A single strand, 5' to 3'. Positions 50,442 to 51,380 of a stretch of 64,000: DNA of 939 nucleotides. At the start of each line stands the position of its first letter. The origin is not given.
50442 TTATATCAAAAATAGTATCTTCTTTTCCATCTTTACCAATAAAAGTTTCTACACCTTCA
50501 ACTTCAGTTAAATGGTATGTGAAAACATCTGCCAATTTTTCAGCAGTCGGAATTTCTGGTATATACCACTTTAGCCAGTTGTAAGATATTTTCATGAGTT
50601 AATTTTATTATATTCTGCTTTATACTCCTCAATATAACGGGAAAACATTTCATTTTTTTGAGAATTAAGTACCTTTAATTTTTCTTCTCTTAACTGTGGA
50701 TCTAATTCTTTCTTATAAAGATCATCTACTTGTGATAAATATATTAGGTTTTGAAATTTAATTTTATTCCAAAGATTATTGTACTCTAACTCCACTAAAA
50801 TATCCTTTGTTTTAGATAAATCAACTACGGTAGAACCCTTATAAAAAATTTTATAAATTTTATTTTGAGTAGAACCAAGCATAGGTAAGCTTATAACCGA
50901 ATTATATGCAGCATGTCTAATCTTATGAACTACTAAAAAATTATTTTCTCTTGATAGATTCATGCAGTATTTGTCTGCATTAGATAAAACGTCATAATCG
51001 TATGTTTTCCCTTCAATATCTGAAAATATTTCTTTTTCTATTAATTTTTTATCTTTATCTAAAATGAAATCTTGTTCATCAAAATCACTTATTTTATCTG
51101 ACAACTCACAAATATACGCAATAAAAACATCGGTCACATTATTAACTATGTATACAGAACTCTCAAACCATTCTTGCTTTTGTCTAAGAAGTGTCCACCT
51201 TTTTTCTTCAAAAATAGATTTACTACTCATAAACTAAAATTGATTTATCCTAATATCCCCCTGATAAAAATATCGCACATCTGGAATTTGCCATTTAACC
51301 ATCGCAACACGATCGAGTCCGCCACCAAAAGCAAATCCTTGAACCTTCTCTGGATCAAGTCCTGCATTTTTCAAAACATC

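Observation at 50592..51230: AT-rich gene of unknown function inserted inside the pheS-pheT operon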

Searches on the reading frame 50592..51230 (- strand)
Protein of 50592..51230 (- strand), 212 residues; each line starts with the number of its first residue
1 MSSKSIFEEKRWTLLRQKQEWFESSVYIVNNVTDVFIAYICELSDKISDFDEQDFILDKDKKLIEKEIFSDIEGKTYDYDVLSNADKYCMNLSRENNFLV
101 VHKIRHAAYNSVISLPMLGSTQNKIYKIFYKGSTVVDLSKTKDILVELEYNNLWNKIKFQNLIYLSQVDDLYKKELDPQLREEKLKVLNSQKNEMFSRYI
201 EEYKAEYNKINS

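Call 4: search_protein_families(library=pfam, proteins=[window:50592-51230:-], max_evalue=1)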
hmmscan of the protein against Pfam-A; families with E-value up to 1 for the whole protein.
window:50592-51230:- (212 aa): 1 family
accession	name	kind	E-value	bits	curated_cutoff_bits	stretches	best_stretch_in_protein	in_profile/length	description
PF02865.22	STAT_int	-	0.41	11.5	26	0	153-197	2-46/121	STAT protein, protein interaction domain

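Call 5: search_protein_families(library=ncbifam, proteins=[window:50592-51230:-], max_evalue=1)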
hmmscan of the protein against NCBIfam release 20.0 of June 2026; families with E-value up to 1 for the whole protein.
window:50592-51230:- (212 aa): 0 families

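Call 6: search_protein_families(library=padloc, proteins=[window:50592-51230:-], max_evalue=10)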
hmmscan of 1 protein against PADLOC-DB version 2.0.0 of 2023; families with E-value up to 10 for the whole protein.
window:50592-51230:- (212 aa): 0 families

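Call 7: search_protein_families(library=phrogs, proteins=[window:50592-51230:-], max_evalue=10)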
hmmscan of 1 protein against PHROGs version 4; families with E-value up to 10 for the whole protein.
window:50592-51230:- (212 aa): 0 families
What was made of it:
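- There is no PADLOC or PHROG match at E <= 10 (calls 6, 7).
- Tried and rejected: Domain searches of orfX against Pfam, NCBIfam, PADLOC and PHROGs found nothing (calls 4-7).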

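Call 8: find_homologous_proteins(query=window:50592-51230:-, max_evalue=0.01)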
Query window:50592-51230:- (212 aa): 1 proteins with E <= 0.01 among 173 candidates.
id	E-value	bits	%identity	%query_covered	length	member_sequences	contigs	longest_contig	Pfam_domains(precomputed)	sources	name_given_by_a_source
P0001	4.4e-131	453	100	100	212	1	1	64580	-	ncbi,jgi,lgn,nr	ncbi:MAG: hypothetical protein QG580_112 [Patescibacteria group bacterium]|jgi:hypothetical protein|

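Call 14: search_protein_representatives(protein=window:50595-51230:-)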
Query: 212 residues. Proteins with E-value up to 0.001 (for the whole library): 2; up to 1e-10: 2; up to 1e-30: 1. The best 2 are listed.
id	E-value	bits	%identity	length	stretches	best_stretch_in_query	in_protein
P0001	1.4e-131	452.5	100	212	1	1-212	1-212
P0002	1.9e-22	96.4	38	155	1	48-191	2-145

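Call 15: predict_structure(protein=window:50595-51230:-)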
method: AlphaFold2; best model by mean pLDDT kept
length: 212 residues; sequences in the alignment: 1
mean_pLDDT: 48.4   pTM: 0.35
mean pLDDT of the five models: 48.4, 39.9, 36.3, 34.8, 29.2
residues with pLDDT >= 90: 4; 70-90: 37; 50-70: 39; < 50: 132
segments of 3 or more residues with pLDDT < 50: 1-4, 17-141
pLDDT, mean of each block of 10 residues (from residue 1): 54 50 38 41 34 29 30 27 27 31 37 33 39 38 53 62 72 85 87 78 68 56
secondary structure, 60 per line:
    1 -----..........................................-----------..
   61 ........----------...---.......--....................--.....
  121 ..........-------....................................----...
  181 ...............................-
elements in order: H6-47 H59-68 H85-91 H94-113 H116-130 H138-173 H178-211

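Call 18: find_encoding_contigs(protein=P0002, flank=6000)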
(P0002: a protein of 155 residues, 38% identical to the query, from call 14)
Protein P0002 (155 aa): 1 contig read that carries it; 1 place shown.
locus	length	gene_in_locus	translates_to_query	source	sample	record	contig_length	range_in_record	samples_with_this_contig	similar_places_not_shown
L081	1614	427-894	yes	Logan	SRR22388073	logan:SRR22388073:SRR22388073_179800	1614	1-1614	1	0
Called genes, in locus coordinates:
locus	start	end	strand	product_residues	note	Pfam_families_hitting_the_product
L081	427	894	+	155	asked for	-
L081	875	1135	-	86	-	-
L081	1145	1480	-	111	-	-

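Call 19: find_encoding_contigs(protein=P0001, flank=3000, max_places=3)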
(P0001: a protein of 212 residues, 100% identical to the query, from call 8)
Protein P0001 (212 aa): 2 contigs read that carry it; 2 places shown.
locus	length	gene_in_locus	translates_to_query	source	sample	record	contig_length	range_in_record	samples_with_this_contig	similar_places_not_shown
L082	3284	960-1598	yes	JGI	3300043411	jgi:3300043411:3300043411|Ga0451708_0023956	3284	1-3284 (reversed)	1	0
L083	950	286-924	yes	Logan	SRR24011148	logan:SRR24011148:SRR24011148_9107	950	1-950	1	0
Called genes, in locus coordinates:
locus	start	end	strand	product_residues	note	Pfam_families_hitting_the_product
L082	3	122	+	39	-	?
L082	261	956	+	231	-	PF01409:tRNA-synt_2d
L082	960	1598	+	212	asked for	-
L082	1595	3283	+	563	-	?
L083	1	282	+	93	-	?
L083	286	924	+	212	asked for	-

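Call 25: search_protein_families(library=pfam, proteins=[L081:361-891:+], max_evalue=0.01)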
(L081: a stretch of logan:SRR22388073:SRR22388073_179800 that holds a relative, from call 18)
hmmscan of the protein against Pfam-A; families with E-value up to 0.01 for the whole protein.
L081:361-891:+ (177 aa): 0 families

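Call 32: find_homologous_proteins(query=A1, max_evalue=1)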
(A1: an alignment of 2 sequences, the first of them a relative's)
Query A1 (2 sequences) (212 aa, profile of the alignment): 2 proteins with E <= 1 among 2210 candidates.
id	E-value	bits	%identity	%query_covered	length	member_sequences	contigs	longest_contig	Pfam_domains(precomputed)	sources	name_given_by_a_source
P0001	2.9e-120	418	100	100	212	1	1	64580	-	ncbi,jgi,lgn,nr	ncbi:MAG: hypothetical protein QG580_112 [Patescibacteria group bacterium]|jgi:hypothetical protein|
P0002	5.5e-79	283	39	66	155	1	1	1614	-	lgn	-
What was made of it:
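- Tried and rejected: These were a word-indexed search of 5.8 billion clusters, a full phmmer scan of 1.84 billion representatives, and a two-sequence profile search (calls 8, 14, 32).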

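Call 33: search_solved_structures(query=A1, max_evalue=10)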
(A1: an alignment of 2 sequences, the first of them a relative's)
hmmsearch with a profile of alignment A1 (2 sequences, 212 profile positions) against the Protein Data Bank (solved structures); distinct sequences matched with E-value up to 10: 2.
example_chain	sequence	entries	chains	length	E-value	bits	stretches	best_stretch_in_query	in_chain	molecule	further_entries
9y0k_L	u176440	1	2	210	0.69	12.7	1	22-109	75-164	Proteasome subunit beta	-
5fmg_L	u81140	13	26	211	0.7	12.6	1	22-109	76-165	PROTEASOME SUBUNIT BETA TYPE | 20S proteasome beta-5 subunit | Proteasome subunit beta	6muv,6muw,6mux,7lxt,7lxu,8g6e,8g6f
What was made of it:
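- Tried and rejected: PDB sequences searched with the profile gave only chance proteasome hits (E 0.7) (call 33).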

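Call 45: predict_structure(alignment_id=A2)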
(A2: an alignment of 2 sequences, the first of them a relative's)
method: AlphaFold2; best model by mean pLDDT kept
length: 212 residues; sequences in the alignment: 2
mean_pLDDT: 52.3   pTM: 0.42
mean pLDDT of the five models: 52.3, 47.0, 43.5, 41.3, 40.9
residues with pLDDT >= 90: 12; 70-90: 41; 50-70: 49; < 50: 110
segments of 3 or more residues with pLDDT < 50: 1-4, 6-79, 97-99, 101-127
pLDDT, mean of each block of 10 residues (from residue 1): 43 39 25 29 26 29 42 40 56 53 38 32 43 54 59 67 74 89 91 84 80 74
secondary structure, 60 per line:
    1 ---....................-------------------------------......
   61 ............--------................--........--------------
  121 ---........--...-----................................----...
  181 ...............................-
elements in order: H4-23 H55-72 H81-96 E99-106 E124-131 E134-136 H142-173 H178-211
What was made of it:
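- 50598..50807 (-): C-terminal predicted helical hairpin of orfX (residues 142-211). It is the only part modelled with usable confidence; 10-residue block means rise from 59 (residues 141-150) to 91 (181-190). Calls 15, 45.
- Tried and rejected: Only the C-terminal helical hairpin is credible (calls 15, 45).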

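Call 49: fold_search(model_id=the predicted structure, library=pdb)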
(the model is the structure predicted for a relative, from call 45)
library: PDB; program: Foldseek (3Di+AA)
matches with E <= 10: 185; with E <= 0.001: 0
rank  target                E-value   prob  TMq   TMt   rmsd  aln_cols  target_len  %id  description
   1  6nu2_z                3.7e-01  0.90  0.34  0.35  12.2       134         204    8  Structural insights into unique features of the human mitochondrial ribosome recycling (released 2019-04-17)
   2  7nsh_BG               3.7e-01  0.63  0.34  0.37  21.6       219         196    7  39S mammalian mitochondrial large ribosomal subunit with mtRRF (post) and mtEFG2 (released 2021-05-05)
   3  9gdq_C                7.3e-01  0.63  0.29  0.05  19.4       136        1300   10  Cryo-EM structure of Vibrio cholerae RNA polymerase Transcription Activation Complex with ToxR transcription factor an (released 2025-12-17)
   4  1eh1                  1.1e+00  0.72  0.33  0.38  11.2       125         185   13  RIBOSOME RECYCLING FACTOR FROM THERMUS THERMOPHILUS (released 2000-11-15)
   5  6cce_D                1.1e+00  0.92  0.30  0.06   2.7        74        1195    5  Crystal structure of a Mycobacterium smegmatis RNA polymerase transcription initiation complex with inhibitor Kanglemy (released 2018-08-15)
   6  6v1v_B                1.1e+00  0.60  0.21  0.07   6.0        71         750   25  VIP3B (VIP3B_2160) adapted for crystallization (released 2019-12-18)
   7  7ey7_A                1.2e+00  0.96  0.30  0.60   1.9        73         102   12  bacteriophage T7 tail complex (released 2021-09-22)
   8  6v1v_D                1.2e+00  0.72  0.22  0.07   4.7        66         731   24  VIP3B (VIP3B_2160) adapted for crystallization (released 2019-12-18)
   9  6v1v_C                1.3e+00  0.72  0.22  0.07   4.6        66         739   24  VIP3B (VIP3B_2160) adapted for crystallization (released 2019-12-18)
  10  6koo_D                1.4e+00  0.90  0.30  0.05   2.7        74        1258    5  Mycobacterium tuberculosis initial transcription complex comprising sigma H and 5'-OH RNA of 7 nt (released 2020-03-11)
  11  5x11_D                1.4e+00  0.11  0.22  0.25  20.8       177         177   11  Crystal structure of Bacillus subtilis PadR in complex with operator DNA (released 2017-11-22)
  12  6kon_D                1.5e+00  0.89  0.30  0.05   2.7        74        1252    5  Mycobacterium tuberculosis initial transcription complex comprising sigma H and 5'-OH RNA of 5 nt (released 2020-03-11)
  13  9hm0_4                1.5e+00  0.02  0.11  0.10  16.1       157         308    9  Translational activator Aep3 in complex with mRNA and the yeast mitochondrial ribosome (released 2025-12-17)
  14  6yys_D                1.6e+00  0.82  0.29  0.05   2.8        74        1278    5  Structure of Mycobacterium smegmatis HelD protein in complex with RNA polymerase core - State II, primary channel enga (released 2020-11-04)
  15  4e81_B                1.6e+00  0.07  0.17  0.16  14.5       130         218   13  Crystal structure of the substrate binding domain of E.coli DnaK in complex with a short apidaecin peptide (released 2012-05-30)
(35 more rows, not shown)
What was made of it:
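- Helical hairpins are generic, and the Foldseek hits are non-significant (call 49).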

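Call 54: find_related_loci(query=A1, collection=viral_contigs, flank=5000)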
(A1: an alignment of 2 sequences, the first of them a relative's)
Query A1 (212 aa) in viral_contigs; peptide patterns used: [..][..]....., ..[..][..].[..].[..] (x = any residue, [..] = any of these).
600 stretches matched a pattern, but none encodes a relative of the query by tblastn (E <= 1e-3).

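Call 55: find_related_loci(query=A1, collection=metagenome_contigs, flank=5000)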
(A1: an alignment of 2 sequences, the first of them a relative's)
Query A1 (212 aa) in metagenome_contigs; peptide patterns used: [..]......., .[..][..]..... (x = any residue, [..] = any of these).
600 stretches matched a pattern, but none encodes a relative of the query by tblastn (E <= 1e-3).

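Call 61: search_protein_families(library=pfam, proteins=[L081:875-1135:-, L081:1145-1519:-], max_evalue=0.001)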
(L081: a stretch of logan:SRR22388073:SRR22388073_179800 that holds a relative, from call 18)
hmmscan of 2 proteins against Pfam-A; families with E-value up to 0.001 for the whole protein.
L081:875-1135:- (86 aa): 0 families

L081:1145-1519:- (124 aa): 0 families

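Call 62: search_protein_families(library=pfam, proteins=[L081:875-1135:-, L081:1145-1519:-, L081:53-301:+], max_evalue=1)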
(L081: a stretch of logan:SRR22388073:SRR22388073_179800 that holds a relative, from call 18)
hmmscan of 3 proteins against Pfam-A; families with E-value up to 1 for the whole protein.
L081:875-1135:- (86 aa): 1 family
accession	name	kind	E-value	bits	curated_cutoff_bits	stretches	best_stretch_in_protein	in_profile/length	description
PF07927.17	HicA_toxin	-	0.017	15.6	27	1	17-62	3-50/58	HicA toxin of bacterial toxin-antitoxin,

L081:1145-1519:- (124 aa): 0 families

L081:53-301:+ (82 aa): 0 families
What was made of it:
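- On Anti-phage defence or toxin-antitoxin gene: Only the homologue's neighbour shows a sub-threshold HicA_toxin hit (calls 6, 7, 62).
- Its homologue neighbours a weak HicA-like ORF (PF07927, E 0.017, below the Pfam threshold) (call 62).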

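Call 66: search_dna_similar(query=window:50595-51230:-, collection=phages, mode=protein, max_evalue=0.1)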
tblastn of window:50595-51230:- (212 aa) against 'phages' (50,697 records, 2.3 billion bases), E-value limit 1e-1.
No match.

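Call 67: search_dna_similar(query=window:50595-51230:-, collection=plasmids, mode=protein, max_evalue=0.1)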
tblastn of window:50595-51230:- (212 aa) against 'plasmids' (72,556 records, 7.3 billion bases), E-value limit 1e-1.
No match.
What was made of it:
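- No relatives were found in phage, plasmid or viral collections (calls 54, 66, 67).
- Tried and rejected: No relatives turned up in IMG/VR viral contigs, JGI metagenome contigs, GenBank phages or PLSDB plasmids (calls 54, 55, 66, 67).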
